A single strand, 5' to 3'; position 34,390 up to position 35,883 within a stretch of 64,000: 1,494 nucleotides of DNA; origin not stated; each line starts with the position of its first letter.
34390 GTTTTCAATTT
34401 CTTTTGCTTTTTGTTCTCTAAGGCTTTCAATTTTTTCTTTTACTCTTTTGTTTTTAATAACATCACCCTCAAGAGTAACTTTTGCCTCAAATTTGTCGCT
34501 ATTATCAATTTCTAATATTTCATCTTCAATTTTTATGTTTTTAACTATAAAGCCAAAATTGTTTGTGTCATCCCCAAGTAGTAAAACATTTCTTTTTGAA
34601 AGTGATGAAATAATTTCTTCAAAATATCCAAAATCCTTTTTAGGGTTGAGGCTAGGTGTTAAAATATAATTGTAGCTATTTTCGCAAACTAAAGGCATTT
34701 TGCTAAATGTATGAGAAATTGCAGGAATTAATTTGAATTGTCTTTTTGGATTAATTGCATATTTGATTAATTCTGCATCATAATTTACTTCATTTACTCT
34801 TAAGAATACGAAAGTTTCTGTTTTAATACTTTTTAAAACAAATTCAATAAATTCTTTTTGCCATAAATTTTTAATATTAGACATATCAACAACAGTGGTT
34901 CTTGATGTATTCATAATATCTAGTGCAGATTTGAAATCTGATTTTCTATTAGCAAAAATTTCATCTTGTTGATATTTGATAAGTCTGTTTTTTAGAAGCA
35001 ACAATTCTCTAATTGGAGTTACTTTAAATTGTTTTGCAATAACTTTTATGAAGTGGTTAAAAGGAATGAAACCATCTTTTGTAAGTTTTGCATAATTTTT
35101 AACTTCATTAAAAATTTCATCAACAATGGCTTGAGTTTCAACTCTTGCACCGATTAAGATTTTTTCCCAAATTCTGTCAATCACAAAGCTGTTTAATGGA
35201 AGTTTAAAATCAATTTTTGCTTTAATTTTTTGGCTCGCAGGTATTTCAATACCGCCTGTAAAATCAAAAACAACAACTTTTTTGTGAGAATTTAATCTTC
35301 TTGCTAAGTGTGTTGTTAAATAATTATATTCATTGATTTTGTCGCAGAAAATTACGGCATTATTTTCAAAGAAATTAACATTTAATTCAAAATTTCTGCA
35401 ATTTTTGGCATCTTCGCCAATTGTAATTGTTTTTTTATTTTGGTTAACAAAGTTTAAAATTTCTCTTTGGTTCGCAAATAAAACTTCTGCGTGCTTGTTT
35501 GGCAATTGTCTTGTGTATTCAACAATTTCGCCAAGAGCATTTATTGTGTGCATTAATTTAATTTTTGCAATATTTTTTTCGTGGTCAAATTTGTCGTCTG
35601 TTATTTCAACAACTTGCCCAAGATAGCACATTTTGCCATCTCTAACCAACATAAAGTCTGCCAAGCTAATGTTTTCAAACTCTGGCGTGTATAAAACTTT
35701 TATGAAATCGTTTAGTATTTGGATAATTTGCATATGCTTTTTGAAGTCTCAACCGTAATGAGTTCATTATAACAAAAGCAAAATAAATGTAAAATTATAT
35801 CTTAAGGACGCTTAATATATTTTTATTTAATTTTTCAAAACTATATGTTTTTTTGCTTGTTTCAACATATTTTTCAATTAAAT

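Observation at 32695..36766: Candidate uncharacterised module: stand-alone OLD-type TOPRIM protein, P-loop-less HerA-like/acidic/Tudor protein and a coiled-coil protein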

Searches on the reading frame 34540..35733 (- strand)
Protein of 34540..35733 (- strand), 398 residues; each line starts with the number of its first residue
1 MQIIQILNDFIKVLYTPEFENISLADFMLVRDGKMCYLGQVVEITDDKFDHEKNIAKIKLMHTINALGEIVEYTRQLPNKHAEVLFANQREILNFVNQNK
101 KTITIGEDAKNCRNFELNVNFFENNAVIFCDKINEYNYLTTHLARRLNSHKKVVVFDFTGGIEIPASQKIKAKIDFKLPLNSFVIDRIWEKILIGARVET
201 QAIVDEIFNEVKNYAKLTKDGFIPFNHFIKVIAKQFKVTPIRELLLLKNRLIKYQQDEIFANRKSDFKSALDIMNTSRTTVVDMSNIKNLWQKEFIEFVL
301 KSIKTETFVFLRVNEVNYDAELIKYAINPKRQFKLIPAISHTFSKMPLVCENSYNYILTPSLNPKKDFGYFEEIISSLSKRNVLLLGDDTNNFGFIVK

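Call 20: search_solved_structures(query=A1, max_evalue=10, show_alignments=2)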
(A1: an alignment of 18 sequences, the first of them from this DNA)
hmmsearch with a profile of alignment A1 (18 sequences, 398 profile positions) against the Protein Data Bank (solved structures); distinct sequences matched with E-value up to 10: 4.
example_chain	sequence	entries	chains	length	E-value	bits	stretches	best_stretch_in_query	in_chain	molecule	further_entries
4d2i_A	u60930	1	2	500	1e-06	31.3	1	56-203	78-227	HERA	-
7ccc_B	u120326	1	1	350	0.0018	20.7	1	257-320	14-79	Twinfilin-1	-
1m4j_A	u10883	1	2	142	0.0035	19.7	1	257-320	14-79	A6 gene product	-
8v6t_A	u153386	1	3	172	0.51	12.6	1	112-158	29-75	Molecular chaperone Tir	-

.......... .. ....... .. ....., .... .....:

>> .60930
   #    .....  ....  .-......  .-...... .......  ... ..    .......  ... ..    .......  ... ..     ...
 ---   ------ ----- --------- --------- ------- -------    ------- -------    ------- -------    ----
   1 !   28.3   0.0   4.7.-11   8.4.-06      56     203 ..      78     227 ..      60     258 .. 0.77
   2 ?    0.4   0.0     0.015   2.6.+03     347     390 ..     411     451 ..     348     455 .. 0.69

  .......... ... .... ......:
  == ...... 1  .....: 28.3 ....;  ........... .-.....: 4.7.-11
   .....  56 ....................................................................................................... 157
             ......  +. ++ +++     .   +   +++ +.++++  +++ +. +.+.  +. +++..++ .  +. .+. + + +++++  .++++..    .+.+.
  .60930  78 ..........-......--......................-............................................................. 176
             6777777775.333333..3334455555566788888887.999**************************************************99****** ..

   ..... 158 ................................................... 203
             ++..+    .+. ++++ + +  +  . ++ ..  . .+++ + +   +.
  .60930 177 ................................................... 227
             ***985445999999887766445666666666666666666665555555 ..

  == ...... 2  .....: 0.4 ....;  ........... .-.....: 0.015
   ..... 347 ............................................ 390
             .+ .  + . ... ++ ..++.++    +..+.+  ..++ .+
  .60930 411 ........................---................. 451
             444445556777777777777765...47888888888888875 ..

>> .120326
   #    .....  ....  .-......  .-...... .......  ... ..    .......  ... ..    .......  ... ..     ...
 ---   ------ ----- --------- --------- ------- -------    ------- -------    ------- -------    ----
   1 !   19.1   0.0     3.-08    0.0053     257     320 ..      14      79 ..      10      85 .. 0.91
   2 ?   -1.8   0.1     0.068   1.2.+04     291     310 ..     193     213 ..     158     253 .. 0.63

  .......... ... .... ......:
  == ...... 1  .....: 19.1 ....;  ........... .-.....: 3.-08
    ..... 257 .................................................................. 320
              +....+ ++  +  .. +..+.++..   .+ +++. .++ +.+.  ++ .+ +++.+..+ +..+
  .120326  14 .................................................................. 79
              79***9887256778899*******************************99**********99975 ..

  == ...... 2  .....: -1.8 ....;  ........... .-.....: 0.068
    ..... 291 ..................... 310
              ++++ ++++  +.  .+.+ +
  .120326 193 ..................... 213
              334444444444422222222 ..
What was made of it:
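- On HerA/FtsK ATPase: Profile hit to 4d2i at E 1e-6 (call 20). HerA's GSGKS aligns to DKINEYN (call 20).
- Closest known: HerA/FtsK-type hexameric ATPases and their nuclease or effector complexes. Same: Profile homology across the P-loop region (call 20).
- Checked: The N-terminal profile hits HerA 4d2i at E 1e-6, with GSGKS replaced by DKINEYN (call 20).
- Tried and rejected: Twinfilin hit of the gene 2 profile (E 0.0018, call 20): judged spurious, because the structure model shows a HerA fold throughout.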

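Call 21: search_protein_families(library=pfam, alignment_id=A1, max_evalue=1)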
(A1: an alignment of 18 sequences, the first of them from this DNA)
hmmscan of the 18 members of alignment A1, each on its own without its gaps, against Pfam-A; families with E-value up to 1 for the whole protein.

A. member 1, seq(397 aa): 2 families
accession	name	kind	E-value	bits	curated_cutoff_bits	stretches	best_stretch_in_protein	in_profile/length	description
PF25825.1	SAPC2_N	-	0.089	13.1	27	1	268-297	11-40/80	SAPC2 EF-hand like N-terminal domain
PF16590.10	ESP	-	0.97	10.2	22.7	0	256-277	27-48/91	Exocrine gland-secreting peptide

B. families by the number of members that match (of 18 scanned): 14 families
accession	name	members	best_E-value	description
PF01935.23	DUF87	5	2e-08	Helicase HerA, central domain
PF04472.17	SepF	4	0.0048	Cell division protein SepF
PF05679.22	CHGN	1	0.011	Chondroitin N-acetylgalactosaminyltransferase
PF20457.3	DUF6710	1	0.016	Family of unknown function (DUF6710)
PF25792.1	BREX_BrxC_helical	1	0.037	BREX ATP-binding protein BrxC alpha helical domain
PF20797.2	HepT-like_2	1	0.058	HepT-like protein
PF25825.1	SAPC2_N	1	0.089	SAPC2 EF-hand like N-terminal domain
PF09025.15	T3SS_needle_reg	1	0.089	YopR, type III needle-polymerisation regulator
PF17760.6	UvrA_inter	1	0.11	UvrA interaction domain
PF09378.16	HAS-barrel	1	0.21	HAS barrel domain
PF14747.11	DUF4473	1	0.23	Domain of unknown function (DUF4473)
PF20124.4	DUF6514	1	0.26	Family of unknown function (DUF6514)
PF01031.25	Dynamin_M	1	0.43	Dynamin central region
PF16590.10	ESP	1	0.97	Exocrine gland-secreting peptide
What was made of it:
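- On HerA/FtsK ATPase: PF01935 in 5 of 18 members (call 21).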

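Call 25: find_related_loci(query=A2, collection=genome_contigs, flank=10000)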
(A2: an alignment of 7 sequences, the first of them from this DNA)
Query A2 (397 aa) in genome_contigs; peptide patterns used: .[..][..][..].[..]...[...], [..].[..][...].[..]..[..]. (x = any residue, [..] = any of these).
236 stretches matched a pattern; 65 encode a relative of the query (tblastn E <= 1e-3); 65 distinct loci.
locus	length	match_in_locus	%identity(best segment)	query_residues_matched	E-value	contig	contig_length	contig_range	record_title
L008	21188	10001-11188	55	1-397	7e-142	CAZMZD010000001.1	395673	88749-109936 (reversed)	MAG TPA_asm: uncultured Gammaproteobacteria bacterium isolate SRP225648_co1_130 genome assembly, contig: NODE_1_length_3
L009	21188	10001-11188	54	1-397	4e-141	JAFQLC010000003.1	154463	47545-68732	Bacterium isolate RGIG1918 Goat_Cecum.Co__c165511, whole genome shotgun sequence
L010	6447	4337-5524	54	1-397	1e-141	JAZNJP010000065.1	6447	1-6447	MAG: Candidatus Gastranaerophilales bacterium isolate T1900044679_TS20190145.MAGScoT_cleanbin_000041 SGB_1667_k141_20249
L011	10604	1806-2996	48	1-397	1e-135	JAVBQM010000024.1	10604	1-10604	MAG: Candidatus Gastranaerophilales bacterium isolate EPI_MAG_00167 c_000008566793, whole genome shotgun sequence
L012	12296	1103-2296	46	1-397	1e-116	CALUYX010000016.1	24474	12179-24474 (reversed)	MAG: Candidatus Gastranaerophilales bacterium isolate BRZ_B__bin20 genome assembly, contig: BRZ_B__NODE_2603_length_2447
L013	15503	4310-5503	45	1-397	1e-112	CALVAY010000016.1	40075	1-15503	MAG: Candidatus Gastranaerophilales bacterium isolate BRZ_FD__bin94 genome assembly, contig: BRZ_FD__NODE_1336_length_40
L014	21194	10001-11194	45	1-397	3e-111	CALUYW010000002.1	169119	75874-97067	MAG: Candidatus Gastranaerophilales bacterium isolate BRZ_CH__bin97 genome assembly, contig: BRZ_CH__NODE_158_length_169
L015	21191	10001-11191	44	1-397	2e-110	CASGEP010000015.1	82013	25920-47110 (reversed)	uncultured bacterium isolate B29_L1_390390_idba_bin.53 genome assembly, contig: B29_L1_390390_idba_bin.53.fa_scaffold_10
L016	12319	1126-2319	43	1-397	8e-110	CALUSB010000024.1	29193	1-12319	MAG: Candidatus Gastranaerophilales bacterium isolate BRZ_CA__bin20 genome assembly, contig: BRZ_CA__NODE_1886_length_29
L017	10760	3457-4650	44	1-397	7e-110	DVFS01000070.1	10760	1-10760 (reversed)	MAG TPA_asm: Candidatus Galligastranaerophilus faecipullorum isolate ChiW23-1657 ChiW23__C153416_L10760_SRR5556883, whol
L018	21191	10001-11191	45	1-397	4e-109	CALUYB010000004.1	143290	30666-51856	MAG: Candidatus Gastranaerophilales bacterium isolate BRZ_FP__bin46 genome assembly, contig: BRZ_FP__NODE_98_length_1432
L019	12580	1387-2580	43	1-397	1e-108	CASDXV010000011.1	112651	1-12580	uncultured bacterium isolate B26_L3_387387_idba_bin.103 genome assembly, contig: B26_L3_387387_idba_bin.103.fa_scaffold_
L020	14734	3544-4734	44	1-397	1e-107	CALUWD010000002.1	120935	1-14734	MAG: Candidatus Gastranaerophilales bacterium isolate BRZ_LT__bin51 genome assembly, contig: BRZ_LT__NODE_187_length_120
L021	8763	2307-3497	44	1-397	1e-107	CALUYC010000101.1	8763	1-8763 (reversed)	MAG: Candidatus Gastranaerophilales bacterium isolate E08__bin323 genome assembly, contig: E08__k127_4043170, whole geno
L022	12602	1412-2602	43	1-397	6e-106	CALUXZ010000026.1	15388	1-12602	MAG: Candidatus Gastranaerophilales bacterium isolate BRZ_CG__bin124 genome assembly, contig: BRZ_CG__NODE_4860_length_1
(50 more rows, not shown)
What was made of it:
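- Tried and rejected: I repeated it with 7 closer sequences (call 25).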

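Call 27: predict_structure(alignment_id=A1)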
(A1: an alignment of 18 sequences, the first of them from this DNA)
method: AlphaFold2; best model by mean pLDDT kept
length: 397 residues; sequences in the alignment: 18
mean_pLDDT: 91.6   pTM: 0.88
mean pLDDT of the five models: 91.6, 91.0, 90.2, 89.8, 89.6
residues with pLDDT >= 90: 284; 70-90: 113; 50-70: 0; < 50: 0
segments of 3 or more residues with pLDDT < 50: none
pLDDT, mean of each block of 10 residues (from residue 1): 94 94 95 92 94 95 88 89 94 94 93 94 94 93 95 96 94 94 85 80 84 81 90 90 88 92 91 92 95 94 94 90 88 94 92 93 89 93 95 95
secondary structure, 60 per line:
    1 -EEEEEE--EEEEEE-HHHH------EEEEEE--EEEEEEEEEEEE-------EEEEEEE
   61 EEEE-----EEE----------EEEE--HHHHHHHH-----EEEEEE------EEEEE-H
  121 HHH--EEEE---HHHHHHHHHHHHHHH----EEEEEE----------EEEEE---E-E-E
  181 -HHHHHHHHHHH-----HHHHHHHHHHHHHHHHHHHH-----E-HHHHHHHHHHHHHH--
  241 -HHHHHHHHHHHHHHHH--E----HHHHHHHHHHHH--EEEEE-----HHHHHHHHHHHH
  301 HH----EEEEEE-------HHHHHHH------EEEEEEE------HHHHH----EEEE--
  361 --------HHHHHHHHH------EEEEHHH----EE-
elements in order: E2-7 E10-15 H17-20 E27-32 E35-46 E54-64 E70-72 E83-86 H89-96 E102-107 E114-118 H120-123 E126-129 H133-147 E152-157 E168-172 H182-192 H198-217 H225-238 H242-257 H265-276 E279-283 H289-302 E307-312 H320-326 E333-339 H346-350 E355-358 H369-377 E384-387
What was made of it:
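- On HerA/FtsK ATPase: AF2 model pLDDT 91.6 (call 27).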

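Call 31: fold_search(model_id=the predicted structure, library=pdb)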
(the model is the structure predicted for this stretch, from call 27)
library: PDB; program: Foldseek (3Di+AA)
matches with E <= 10: 578; with E <= 0.001: 113
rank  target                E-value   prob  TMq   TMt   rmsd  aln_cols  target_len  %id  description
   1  4d2i_B                8.9e-16  1.00  0.74  0.65   4.7       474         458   14  Crystal structure of the HerA hexameric DNA translocase from Sulfolobus solfataricus bound to AMP-PNP (released 2014-12-03)
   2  4d2i_A                7.7e-15  1.00  0.71  0.62   5.9       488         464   15  Crystal structure of the HerA hexameric DNA translocase from Sulfolobus solfataricus bound to AMP-PNP (released 2014-12-03)
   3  8zis_C                8.2e-15  1.00  0.63  0.47   6.9       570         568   11  HerA Hexamer (released 2025-03-12)
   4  8xau_E                2.2e-14  1.00  0.75  0.56   5.4       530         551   13  Cryo-EM structure of HerA (released 2024-06-05)
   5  8zis_F                2.6e-14  1.00  0.65  0.48   6.6       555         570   11  HerA Hexamer (released 2025-03-12)
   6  8wld_A                2.8e-14  1.00  0.71  0.60   5.9       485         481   13  Cryo-EM structure of SIR2/HerA antiphage complex (released 2024-09-11)
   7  8sub_P                3.5e-14  1.00  0.61  0.47   8.0       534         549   12  E. coli SIR2-HerA complex (dodecamer SIR2 pentamer HerA) (released 2023-12-27)
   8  8xau_A                6.0e-14  1.00  0.69  0.51   7.5       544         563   12  Cryo-EM structure of HerA (released 2024-06-05)
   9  8yhx_A                1.4e-13  1.00  0.66  0.49   9.7       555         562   11  Cryo-EM structure of the trimeric HerA (released 2024-11-06)
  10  8zit_N                1.5e-13  1.00  0.68  0.50   6.6       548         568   11  DUF4297-HerA complex with DNA and ATPgamaS (released 2025-03-12)
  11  8zis_B                1.6e-13  1.00  0.65  0.48   7.6       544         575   11  HerA Hexamer (released 2025-03-12)
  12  8zir_M                1.7e-13  1.00  0.67  0.51   6.3       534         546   11  DUF4297-HerA complex (released 2025-03-12)
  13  8xav_A                1.8e-13  1.00  0.70  0.51   6.9       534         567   12  Cryo-EM structure of an anti-phage defense complex (released 2024-06-05)
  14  8zir_O                1.8e-13  1.00  0.66  0.51   6.1       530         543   12  DUF4297-HerA complex (released 2025-03-12)
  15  9c1m_M                2.0e-13  1.00  0.70  0.50   6.0       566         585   13  HerA-DUF assembly 1 (released 2025-06-04)
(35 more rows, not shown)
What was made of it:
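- On HerA/FtsK ATPase: Foldseek 4d2i_B at E 9e-16, TM 0.74 (call 31).
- Closest known: HerA/FtsK-type hexameric ATPases and their nuclease or effector complexes. Same: An N-terminal beta-barrel plus HerA-type core fold, TM 0.74 to 4d2i (call 31).
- Checked: An AF2 model (pLDDT 91.6) gives HerA as the top Foldseek hit, E 9e-16, TM 0.74 (calls 27, 31).
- HerA rings are known platforms for nucleases, and these complexes are the top structural matches of gene 2 (call 31).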

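Call 52: search_protein_families(library=phrogs, proteins=[window:34540-35733:-], max_evalue=0.1)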
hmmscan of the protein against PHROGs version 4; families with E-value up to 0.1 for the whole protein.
window:34540-35733:- (398 aa): 0 families

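Call 54: search_protein_representatives(alignment_id=A1)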
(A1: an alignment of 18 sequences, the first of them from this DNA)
Query: 18 sequences, 398 profile positions. Proteins with E-value up to 0.001 (for the whole library): 434; up to 1e-10: 366; up to 1e-30: 289. The best 150 are listed.
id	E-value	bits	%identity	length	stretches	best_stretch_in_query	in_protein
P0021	2.7e-159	547.0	-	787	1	1-398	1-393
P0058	4.4e-159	546.3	-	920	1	1-398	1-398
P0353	5.0e-158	542.8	-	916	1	1-398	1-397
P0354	5.6e-158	542.6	-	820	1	1-398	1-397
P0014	2.0e-156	537.5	-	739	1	1-398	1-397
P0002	2.2e-156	537.4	-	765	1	1-398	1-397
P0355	2.5e-156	537.2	-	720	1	1-398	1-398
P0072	2.8e-156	537.1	-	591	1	1-397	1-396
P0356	1.1e-152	525.3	-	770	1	1-398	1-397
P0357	9.7e-152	522.1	-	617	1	1-397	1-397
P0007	1.5e-150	518.2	-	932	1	1-398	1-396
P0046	5.9e-150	516.2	-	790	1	1-397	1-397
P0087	2.5e-148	510.9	-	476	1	1-397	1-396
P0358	1.2e-147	508.7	-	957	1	1-397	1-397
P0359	2.4e-147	507.6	-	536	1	1-398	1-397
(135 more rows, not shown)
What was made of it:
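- The family has 289 clusters at 50% identity with E<=1e-30 (call 54).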

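Call 81: search_dna_similar(query=window:34540-35733:-, collection=plasmids, mode=protein, max_rows=8)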
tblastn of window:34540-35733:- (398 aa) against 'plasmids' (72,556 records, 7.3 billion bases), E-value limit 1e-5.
No match.

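Call 82: search_dna_similar(query=window:34540-35733:-, collection=phages, mode=protein, max_rows=8)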
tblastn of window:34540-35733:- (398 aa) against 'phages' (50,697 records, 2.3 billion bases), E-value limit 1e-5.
No match.
